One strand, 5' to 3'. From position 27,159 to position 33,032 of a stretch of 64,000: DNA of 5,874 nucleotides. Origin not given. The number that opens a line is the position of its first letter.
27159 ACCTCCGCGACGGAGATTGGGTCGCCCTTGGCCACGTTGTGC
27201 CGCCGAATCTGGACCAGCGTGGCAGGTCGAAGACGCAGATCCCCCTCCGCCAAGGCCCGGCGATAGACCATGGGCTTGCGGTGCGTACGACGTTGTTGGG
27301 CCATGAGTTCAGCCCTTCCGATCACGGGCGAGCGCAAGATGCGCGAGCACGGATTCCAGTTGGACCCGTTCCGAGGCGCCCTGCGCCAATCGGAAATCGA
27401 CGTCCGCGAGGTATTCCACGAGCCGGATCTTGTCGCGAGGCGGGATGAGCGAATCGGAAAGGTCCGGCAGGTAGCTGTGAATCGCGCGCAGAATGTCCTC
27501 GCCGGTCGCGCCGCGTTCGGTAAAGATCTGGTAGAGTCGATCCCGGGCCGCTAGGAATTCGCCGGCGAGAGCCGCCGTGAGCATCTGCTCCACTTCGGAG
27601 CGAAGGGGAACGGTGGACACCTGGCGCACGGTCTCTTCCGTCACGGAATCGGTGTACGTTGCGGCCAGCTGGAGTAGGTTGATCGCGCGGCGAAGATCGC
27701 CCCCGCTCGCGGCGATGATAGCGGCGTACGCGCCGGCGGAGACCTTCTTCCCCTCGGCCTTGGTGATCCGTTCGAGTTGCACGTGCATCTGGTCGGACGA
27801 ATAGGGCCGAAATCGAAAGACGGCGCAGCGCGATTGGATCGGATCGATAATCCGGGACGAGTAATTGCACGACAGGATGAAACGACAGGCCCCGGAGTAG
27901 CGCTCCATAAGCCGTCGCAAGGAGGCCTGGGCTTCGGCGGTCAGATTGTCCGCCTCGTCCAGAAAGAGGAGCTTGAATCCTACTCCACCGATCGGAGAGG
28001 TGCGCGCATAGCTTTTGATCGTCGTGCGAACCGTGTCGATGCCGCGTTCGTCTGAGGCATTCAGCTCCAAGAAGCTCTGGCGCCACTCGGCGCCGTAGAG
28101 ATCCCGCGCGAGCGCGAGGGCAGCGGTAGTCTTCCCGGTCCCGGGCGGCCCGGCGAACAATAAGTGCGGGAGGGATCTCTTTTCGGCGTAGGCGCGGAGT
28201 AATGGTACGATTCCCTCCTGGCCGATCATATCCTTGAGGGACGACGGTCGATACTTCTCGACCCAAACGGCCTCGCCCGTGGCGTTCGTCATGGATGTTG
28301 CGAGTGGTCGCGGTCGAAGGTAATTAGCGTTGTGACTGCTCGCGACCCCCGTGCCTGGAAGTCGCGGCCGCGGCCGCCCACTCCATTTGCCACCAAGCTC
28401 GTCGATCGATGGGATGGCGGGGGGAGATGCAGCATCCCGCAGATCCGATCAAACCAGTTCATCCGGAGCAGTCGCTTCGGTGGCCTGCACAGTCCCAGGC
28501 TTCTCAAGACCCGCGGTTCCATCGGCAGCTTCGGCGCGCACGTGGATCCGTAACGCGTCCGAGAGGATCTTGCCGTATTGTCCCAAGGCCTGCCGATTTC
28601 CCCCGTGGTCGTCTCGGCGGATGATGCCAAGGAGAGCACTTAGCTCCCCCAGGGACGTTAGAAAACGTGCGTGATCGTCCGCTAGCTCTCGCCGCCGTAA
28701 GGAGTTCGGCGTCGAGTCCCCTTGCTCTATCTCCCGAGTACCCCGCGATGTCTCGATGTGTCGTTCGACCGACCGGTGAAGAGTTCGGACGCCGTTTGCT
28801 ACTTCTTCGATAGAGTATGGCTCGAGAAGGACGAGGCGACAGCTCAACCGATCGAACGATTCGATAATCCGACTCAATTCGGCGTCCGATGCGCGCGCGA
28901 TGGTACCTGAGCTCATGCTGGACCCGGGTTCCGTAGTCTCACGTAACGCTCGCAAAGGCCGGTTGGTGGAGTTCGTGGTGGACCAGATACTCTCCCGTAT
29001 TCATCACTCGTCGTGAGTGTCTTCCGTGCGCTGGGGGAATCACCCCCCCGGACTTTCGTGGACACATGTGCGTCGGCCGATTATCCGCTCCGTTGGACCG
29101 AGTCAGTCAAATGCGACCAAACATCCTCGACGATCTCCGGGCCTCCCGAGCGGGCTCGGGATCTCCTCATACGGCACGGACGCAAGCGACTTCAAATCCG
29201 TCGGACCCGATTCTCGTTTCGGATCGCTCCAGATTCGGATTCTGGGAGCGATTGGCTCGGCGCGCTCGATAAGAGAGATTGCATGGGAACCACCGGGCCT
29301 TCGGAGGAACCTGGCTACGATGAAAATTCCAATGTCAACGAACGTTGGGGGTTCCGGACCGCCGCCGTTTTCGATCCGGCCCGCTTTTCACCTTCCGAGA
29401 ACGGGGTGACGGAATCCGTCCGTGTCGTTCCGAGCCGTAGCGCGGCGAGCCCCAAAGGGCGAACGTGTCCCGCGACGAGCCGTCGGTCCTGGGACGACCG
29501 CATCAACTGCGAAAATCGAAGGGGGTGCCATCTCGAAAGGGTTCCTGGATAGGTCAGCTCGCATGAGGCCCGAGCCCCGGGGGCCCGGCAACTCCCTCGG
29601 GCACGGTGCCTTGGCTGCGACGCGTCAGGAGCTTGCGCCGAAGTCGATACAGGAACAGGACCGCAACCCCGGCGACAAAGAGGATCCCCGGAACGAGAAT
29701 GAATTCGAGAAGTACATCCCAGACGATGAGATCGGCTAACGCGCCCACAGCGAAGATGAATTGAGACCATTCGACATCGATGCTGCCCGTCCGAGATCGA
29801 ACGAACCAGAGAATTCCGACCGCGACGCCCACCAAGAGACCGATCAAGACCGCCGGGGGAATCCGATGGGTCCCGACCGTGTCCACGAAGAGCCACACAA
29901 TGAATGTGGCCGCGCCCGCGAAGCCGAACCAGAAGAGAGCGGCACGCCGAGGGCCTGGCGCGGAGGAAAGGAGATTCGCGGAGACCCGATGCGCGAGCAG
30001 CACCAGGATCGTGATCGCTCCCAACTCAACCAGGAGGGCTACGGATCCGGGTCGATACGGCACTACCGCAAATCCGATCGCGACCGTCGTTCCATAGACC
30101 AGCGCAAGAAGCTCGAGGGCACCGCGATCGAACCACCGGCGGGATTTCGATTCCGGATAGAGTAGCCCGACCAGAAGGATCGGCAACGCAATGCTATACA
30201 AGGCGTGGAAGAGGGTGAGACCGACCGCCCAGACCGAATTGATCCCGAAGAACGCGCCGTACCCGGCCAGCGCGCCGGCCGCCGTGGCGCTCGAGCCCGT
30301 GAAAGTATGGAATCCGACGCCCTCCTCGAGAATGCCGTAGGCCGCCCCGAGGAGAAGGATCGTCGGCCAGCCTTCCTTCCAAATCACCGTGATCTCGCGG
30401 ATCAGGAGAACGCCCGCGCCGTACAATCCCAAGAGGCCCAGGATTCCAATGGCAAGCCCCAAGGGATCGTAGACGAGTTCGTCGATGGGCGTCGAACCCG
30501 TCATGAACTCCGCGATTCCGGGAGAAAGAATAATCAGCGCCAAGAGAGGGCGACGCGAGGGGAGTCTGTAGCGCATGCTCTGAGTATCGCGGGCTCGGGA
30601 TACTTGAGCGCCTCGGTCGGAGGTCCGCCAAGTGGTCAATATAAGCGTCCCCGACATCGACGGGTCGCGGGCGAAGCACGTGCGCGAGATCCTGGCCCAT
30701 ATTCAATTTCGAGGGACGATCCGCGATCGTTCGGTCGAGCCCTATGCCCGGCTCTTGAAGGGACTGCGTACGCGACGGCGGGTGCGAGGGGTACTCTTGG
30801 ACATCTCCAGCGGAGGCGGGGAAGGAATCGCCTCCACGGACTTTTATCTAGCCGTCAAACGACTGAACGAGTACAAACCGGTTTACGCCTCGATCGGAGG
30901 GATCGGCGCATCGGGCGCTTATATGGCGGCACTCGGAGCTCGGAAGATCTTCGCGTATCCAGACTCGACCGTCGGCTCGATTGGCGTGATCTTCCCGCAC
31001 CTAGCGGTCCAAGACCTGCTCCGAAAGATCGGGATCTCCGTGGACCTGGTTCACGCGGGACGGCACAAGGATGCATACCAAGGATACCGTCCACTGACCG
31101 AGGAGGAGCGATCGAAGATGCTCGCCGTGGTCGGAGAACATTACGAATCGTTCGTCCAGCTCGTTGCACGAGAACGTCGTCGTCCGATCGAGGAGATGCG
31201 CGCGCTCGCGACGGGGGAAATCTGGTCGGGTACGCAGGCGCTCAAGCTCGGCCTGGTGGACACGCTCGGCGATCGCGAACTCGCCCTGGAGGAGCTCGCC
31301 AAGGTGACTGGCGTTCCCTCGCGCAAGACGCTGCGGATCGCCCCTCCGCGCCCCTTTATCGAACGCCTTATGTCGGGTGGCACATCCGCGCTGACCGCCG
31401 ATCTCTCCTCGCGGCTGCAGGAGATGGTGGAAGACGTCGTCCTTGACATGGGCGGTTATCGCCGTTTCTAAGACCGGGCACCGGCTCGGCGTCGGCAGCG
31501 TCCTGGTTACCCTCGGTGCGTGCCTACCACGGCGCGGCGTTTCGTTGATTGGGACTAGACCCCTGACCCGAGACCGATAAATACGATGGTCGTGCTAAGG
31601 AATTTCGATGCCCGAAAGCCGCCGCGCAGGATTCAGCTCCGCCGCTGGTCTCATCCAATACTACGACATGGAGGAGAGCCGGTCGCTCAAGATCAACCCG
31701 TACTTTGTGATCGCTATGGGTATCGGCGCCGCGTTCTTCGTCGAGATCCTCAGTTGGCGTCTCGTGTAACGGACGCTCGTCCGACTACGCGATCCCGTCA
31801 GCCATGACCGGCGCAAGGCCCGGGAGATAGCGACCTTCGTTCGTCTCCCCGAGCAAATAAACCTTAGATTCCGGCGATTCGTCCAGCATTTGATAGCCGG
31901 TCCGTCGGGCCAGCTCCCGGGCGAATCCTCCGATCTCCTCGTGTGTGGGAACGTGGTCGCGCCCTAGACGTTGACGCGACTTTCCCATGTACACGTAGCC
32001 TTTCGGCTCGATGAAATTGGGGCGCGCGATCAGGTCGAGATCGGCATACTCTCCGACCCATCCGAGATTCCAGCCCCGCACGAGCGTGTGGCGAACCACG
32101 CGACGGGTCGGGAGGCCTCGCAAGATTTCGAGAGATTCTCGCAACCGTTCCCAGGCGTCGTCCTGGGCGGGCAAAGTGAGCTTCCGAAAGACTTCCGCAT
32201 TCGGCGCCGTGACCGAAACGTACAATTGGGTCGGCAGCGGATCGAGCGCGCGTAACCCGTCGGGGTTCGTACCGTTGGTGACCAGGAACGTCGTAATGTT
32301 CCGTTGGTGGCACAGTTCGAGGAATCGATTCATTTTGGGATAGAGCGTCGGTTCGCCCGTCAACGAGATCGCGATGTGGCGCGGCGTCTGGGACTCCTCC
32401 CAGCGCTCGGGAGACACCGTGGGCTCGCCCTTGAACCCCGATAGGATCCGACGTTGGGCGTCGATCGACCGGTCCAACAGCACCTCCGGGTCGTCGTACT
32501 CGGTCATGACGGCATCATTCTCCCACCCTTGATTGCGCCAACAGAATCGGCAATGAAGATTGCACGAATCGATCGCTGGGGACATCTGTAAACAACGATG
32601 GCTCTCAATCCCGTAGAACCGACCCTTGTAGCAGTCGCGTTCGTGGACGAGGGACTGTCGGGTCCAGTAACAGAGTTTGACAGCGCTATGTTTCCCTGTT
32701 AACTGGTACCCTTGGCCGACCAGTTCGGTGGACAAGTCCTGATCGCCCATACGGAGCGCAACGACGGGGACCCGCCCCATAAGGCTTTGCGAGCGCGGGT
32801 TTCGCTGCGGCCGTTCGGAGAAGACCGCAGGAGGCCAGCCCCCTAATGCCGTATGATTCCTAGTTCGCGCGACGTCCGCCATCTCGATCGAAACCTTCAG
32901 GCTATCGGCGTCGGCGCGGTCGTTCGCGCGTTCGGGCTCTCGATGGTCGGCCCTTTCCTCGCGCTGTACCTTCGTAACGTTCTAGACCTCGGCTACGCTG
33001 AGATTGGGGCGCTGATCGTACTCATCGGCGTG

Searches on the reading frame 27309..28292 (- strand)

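Call 38: search_protein_families(library=pfam, proteins=[window:27309-28292:-], max_evalue=0.001)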
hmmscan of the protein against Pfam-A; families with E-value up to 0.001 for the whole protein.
window:27309-28292:- (327 aa): 15 families
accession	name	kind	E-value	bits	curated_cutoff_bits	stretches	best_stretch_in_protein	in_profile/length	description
PF08542.16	Rep_fac_C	-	2.7e-18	66.6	23.6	1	229-317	1-87/88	Replication factor C C-terminal domain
PF00004.35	AAA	-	8.3e-15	55.8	21.2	1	44-162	1-129/131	ATPase family associated with various cellular activities (AAA)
PF13177.12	DNA_pol3_delta2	-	3e-10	40.7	27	1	84-163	82-159/161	DNA polymerase III, delta subunit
PF25199.1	nSTAND_NTPase5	-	5.2e-07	30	34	1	31-144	31-134/145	Novel STAND NTPase 5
PF05496.18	RuvB_N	-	5.3e-07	30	27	1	15-66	2-58/159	Holliday junction DNA helicase RuvB P-loop domain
PF25361.1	AAA_lid_RFC1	-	3.2e-06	26.9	34.9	1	167-220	2-55/59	RFC1-like, AAA+ ATPase lid domain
PF13401.12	AAA_22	-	4.1e-06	27.6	27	0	87-141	74-121/130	AAA domain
PF16193.11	AAA_assoc_2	-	2.1e-05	25.1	34.3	1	183-225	6-54/81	AAA C-terminal domain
PF13173.12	AAA_14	-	2.1e-05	25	27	1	44-142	5-97/129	AAA domain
PF21960.2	RCF1-5-like_lid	-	4.5e-05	23.8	27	1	173-211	3-42/43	RCF1/5-like, AAA+ ATPase lid domain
PF13191.12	AAA_16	-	0.00017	22.6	32.6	0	31-70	15-53/167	AAA ATPase domain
PF22703.2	Cdc6_lid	-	0.00064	20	27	0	190-223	26-59/68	Cdc6 AAA+ ATPase-type lid domain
PF01078.27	Mg_chelatase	-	0.00067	19.6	20.3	0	43-63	24-44/207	Magnesium chelatase, subunit ChlI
PF20720.3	nSTAND3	-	0.00068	19.8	27.2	0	43-77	19-51/155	Novel STAND NTPase 3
PF03215.21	Rad17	-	0.00079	19.8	23.8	0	6-72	5-75/186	Rad17 P-loop domain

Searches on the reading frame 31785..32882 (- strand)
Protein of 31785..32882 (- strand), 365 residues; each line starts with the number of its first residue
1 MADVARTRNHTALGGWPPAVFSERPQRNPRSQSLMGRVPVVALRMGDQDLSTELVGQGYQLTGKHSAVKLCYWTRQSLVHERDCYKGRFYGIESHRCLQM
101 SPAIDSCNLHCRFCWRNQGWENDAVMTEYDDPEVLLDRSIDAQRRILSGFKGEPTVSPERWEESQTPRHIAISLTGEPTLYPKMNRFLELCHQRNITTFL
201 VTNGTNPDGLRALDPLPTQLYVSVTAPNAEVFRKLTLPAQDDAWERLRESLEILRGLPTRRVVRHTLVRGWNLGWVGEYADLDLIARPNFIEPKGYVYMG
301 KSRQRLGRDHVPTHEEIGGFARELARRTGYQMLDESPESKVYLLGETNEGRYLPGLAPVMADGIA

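Call 38: search_protein_families(library=pfam, proteins=[window:31785-32882:-], max_evalue=0.001)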
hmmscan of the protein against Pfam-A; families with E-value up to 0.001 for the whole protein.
window:31785-32882:- (365 aa): 2 families
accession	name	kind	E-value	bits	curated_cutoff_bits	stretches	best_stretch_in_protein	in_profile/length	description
PF08608.17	Wyosine_form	-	1.7e-17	63.8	22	1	286-344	2-61/63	Wyosine base formation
PF04055.27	Radical_SAM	-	2.1e-14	54.5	29.5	1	105-281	5-164/166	Radical SAM superfamily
